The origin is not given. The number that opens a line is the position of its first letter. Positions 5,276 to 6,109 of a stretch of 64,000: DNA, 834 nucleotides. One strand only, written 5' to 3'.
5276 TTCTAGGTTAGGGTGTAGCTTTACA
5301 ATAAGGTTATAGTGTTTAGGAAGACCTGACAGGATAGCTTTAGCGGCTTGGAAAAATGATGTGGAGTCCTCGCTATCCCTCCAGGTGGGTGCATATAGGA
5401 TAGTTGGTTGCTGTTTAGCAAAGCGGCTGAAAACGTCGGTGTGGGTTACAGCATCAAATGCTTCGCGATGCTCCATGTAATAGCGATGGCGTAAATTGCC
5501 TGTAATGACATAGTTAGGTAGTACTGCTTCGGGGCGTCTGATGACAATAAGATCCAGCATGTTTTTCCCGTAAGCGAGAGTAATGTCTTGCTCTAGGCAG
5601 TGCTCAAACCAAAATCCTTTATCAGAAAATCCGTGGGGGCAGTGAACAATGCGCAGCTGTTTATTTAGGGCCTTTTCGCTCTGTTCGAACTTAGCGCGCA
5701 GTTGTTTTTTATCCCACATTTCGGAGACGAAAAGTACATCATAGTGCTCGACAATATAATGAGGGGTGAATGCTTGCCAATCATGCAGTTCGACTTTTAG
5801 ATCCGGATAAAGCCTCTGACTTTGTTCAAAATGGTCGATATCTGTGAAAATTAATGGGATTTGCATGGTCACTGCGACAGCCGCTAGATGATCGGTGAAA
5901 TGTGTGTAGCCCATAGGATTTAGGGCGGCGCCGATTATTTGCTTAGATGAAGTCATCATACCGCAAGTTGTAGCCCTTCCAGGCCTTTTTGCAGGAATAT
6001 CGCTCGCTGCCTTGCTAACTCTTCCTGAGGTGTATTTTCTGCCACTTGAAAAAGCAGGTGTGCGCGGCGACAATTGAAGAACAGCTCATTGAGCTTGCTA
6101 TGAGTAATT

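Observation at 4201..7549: TagF-like CDP-alcohol phosphotransferase translationally coupled to mcsA-mcsB, with a convergent overlapping cytidylyltransferase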

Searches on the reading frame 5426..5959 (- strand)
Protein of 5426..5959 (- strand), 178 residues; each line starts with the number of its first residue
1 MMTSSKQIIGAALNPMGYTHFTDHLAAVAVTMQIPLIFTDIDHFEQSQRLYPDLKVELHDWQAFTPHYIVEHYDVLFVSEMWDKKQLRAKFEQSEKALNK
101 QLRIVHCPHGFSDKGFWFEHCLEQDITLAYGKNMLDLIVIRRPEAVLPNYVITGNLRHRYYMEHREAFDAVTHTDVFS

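Call 40: search_solved_structures(query=A2, max_evalue=10, show_alignments=3)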
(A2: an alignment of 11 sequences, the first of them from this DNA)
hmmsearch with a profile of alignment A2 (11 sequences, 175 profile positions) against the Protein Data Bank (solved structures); distinct sequences matched with E-value up to 10: 3.
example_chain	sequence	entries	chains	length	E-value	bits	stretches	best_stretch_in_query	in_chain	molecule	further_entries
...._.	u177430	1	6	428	0.84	12.6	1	24-68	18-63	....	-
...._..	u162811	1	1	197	1.8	11.5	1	25-72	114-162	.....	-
9i05_Xc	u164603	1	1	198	1.9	11.5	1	25-72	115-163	mL132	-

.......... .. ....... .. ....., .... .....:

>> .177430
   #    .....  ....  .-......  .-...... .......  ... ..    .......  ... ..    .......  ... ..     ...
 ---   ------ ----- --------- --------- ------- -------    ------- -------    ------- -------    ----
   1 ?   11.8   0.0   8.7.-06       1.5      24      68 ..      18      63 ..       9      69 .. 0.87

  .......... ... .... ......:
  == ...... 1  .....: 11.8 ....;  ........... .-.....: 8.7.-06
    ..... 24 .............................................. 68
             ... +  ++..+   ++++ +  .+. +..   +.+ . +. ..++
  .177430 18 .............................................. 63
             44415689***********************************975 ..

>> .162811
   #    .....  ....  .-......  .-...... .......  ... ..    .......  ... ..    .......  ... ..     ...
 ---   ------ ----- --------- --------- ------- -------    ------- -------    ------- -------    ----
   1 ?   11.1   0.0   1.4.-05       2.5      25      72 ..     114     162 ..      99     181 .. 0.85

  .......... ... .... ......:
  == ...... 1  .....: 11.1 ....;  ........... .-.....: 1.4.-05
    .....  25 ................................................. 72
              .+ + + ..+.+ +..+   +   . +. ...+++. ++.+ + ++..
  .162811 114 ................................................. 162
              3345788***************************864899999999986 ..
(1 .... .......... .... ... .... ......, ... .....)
